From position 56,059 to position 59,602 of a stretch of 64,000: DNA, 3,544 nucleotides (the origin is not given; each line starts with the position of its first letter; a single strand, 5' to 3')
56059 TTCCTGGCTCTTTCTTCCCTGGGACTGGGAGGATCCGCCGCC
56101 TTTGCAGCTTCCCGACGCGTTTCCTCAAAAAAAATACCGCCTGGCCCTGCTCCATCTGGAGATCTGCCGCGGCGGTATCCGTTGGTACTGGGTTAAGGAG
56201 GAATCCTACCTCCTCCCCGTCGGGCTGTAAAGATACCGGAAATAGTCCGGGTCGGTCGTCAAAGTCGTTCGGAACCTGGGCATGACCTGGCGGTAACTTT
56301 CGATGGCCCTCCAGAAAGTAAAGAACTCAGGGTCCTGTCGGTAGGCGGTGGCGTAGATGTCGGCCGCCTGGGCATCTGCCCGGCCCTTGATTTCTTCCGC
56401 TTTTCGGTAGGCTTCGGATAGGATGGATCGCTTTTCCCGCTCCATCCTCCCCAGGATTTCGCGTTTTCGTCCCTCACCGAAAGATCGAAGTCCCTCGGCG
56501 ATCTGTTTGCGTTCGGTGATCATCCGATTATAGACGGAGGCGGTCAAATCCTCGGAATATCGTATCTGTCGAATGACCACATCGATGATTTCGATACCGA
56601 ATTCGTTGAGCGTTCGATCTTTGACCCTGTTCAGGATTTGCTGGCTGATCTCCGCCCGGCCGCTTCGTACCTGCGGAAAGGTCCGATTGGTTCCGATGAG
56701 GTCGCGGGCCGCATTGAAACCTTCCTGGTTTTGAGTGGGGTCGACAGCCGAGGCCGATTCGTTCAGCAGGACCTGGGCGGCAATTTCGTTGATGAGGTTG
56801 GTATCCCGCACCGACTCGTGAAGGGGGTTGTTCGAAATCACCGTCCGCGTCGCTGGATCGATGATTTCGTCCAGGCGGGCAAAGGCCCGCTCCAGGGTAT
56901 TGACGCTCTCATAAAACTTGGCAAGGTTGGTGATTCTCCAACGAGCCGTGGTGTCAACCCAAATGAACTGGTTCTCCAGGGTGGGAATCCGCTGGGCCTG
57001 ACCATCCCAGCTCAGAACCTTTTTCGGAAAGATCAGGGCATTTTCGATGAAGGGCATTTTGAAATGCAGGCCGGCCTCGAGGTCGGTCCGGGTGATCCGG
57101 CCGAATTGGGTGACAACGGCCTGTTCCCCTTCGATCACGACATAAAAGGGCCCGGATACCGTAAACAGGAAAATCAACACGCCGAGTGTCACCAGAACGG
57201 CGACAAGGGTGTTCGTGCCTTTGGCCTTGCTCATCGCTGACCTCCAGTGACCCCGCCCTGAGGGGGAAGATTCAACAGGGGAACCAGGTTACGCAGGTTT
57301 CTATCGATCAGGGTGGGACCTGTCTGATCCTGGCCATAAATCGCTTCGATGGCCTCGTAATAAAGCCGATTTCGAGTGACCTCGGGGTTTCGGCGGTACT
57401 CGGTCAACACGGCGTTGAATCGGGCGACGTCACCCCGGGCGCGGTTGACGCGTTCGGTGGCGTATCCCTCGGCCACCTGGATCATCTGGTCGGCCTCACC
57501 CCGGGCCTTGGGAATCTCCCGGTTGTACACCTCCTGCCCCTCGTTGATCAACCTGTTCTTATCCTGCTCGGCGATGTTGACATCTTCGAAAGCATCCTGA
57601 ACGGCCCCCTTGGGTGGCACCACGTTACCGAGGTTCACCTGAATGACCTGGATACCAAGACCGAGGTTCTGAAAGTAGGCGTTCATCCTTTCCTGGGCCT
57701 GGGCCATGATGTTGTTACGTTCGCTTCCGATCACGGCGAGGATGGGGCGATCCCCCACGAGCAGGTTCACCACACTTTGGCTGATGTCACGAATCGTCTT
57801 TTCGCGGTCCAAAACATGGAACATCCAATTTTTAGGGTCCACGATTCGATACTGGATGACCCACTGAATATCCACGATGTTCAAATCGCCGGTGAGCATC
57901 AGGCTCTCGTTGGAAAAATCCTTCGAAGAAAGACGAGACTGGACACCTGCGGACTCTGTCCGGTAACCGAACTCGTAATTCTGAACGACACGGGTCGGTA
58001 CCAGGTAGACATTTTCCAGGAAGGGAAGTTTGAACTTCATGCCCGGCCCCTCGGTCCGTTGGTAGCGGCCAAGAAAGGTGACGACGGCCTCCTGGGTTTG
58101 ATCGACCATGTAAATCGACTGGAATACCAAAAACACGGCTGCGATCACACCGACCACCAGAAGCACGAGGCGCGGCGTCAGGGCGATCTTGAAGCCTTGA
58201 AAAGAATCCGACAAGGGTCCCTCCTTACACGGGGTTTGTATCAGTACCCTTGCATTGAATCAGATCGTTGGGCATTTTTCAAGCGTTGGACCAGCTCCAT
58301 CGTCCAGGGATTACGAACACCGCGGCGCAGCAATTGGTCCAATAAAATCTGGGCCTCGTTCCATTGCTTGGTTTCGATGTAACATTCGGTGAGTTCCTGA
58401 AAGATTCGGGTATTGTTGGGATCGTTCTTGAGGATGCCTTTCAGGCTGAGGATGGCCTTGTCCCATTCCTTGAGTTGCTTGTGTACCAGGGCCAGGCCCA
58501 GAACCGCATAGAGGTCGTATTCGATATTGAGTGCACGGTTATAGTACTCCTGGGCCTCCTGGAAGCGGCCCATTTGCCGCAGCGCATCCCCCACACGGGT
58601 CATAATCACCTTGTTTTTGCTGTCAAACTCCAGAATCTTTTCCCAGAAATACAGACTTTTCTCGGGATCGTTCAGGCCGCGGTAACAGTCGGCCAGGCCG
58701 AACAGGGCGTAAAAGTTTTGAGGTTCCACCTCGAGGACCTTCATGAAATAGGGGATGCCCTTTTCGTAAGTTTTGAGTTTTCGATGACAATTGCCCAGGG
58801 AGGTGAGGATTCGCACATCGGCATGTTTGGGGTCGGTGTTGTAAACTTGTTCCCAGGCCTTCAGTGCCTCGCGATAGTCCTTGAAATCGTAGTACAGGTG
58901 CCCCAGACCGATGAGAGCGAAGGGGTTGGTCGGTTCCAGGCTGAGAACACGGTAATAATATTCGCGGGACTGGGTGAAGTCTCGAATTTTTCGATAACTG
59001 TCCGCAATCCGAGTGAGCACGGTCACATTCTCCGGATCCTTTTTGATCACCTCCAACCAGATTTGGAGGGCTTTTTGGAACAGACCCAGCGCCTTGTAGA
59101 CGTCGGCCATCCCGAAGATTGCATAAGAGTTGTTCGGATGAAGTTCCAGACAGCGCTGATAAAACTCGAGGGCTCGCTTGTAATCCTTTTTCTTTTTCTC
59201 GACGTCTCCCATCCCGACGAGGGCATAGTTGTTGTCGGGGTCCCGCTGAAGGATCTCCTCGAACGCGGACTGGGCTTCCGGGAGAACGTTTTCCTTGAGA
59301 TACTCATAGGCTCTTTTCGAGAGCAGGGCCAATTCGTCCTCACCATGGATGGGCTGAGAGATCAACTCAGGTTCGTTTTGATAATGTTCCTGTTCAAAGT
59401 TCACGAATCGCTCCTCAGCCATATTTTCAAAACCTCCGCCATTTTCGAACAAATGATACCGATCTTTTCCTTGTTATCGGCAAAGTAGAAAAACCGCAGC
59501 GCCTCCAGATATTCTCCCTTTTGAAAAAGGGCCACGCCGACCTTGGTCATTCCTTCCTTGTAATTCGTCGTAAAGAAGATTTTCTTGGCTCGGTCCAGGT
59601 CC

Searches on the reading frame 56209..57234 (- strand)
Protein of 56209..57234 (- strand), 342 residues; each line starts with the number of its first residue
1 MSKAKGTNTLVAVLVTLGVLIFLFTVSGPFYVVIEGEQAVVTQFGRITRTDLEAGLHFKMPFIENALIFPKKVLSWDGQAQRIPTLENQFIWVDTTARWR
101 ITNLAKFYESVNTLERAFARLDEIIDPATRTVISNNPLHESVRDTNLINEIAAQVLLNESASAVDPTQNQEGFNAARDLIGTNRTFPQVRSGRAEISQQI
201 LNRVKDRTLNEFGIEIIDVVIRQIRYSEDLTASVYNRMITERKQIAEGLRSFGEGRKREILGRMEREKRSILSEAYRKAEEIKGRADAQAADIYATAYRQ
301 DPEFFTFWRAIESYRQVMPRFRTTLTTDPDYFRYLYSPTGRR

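Call 68: search_protein_families(library=pfam, proteins=[window:56209-57234:-], max_evalue=0.00001)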
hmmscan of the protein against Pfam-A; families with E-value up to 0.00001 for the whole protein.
window:56209-57234:- (342 aa): 1 family
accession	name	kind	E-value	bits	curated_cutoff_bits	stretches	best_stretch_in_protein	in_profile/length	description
PF01145.31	Band_7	-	1.8e-28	100.2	23.6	2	32-155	2-125/176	SPFH domain / Band 7 family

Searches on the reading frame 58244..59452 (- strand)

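Call 39: search_protein_families(library=pfam, proteins=[window:58244-59452:-], max_evalue=0.00001)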
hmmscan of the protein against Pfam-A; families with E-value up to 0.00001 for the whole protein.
window:58244-59452:- (403 aa): 26 families (the best 25 are shown)
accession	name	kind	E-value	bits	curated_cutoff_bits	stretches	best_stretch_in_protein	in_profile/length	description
PF07719.23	TPR_2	-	2e-45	149.6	27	0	77-108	3-34/34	Tetratricopeptide repeat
PF00515.34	TPR_1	-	3.1e-45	150.7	27.8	1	77-108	3-34/34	Tetratricopeptide repeat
PF14559.12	TPR_19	-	2.1e-39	134.1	25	2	328-378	5-55/68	Tetratricopeptide repeat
PF13431.12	TPR_17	-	3.4e-33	111.6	24.4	0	97-130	1-34/34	Tetratricopeptide repeat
PF13428.12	TPR_14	-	4e-33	110.9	23.5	0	79-117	5-43/44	Tetratricopeptide repeat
PF13424.12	TPR_12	-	6.2e-33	113.3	30.1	0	115-171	16-73/77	Tetratricopeptide repeat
PF13181.12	TPR_8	-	3.5e-32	108.2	25.7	0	285-311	5-31/34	Tetratricopeptide repeat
PF13432.12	TPR_16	-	6e-31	106.9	32.7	1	47-108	3-64/65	Tetratricopeptide repeat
PF13174.12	TPR_6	-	6.1e-31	105.4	26.3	0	76-107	1-32/33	Tetratricopeptide repeat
PF13176.12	TPR_7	-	7e-24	82.3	27.9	0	288-313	6-31/36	Tetratricopeptide repeat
PF12895.13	ANAPC3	-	2.3e-18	66.7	27.2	0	294-372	2-80/82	Anaphase-promoting complex, cyclosome, subunit 3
PF23914.1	TPR_CcmH_CycH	-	1.7e-16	60.9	42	1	66-176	41-154/158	Cytochrome c-type biogenesis protein H TPR domain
PF13414.12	TPR_11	-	4e-16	58.9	26.8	0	82-123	1-42/42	TPR repeat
PF25064.1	ARM_TT21_5th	-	5.4e-13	49.7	27.8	0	77-134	3-60/117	TT21 fifth ARM repeats domain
PF13374.12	TPR_10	-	6.6e-13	48.7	27.5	0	284-309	5-30/42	Tetratricopeptide repeat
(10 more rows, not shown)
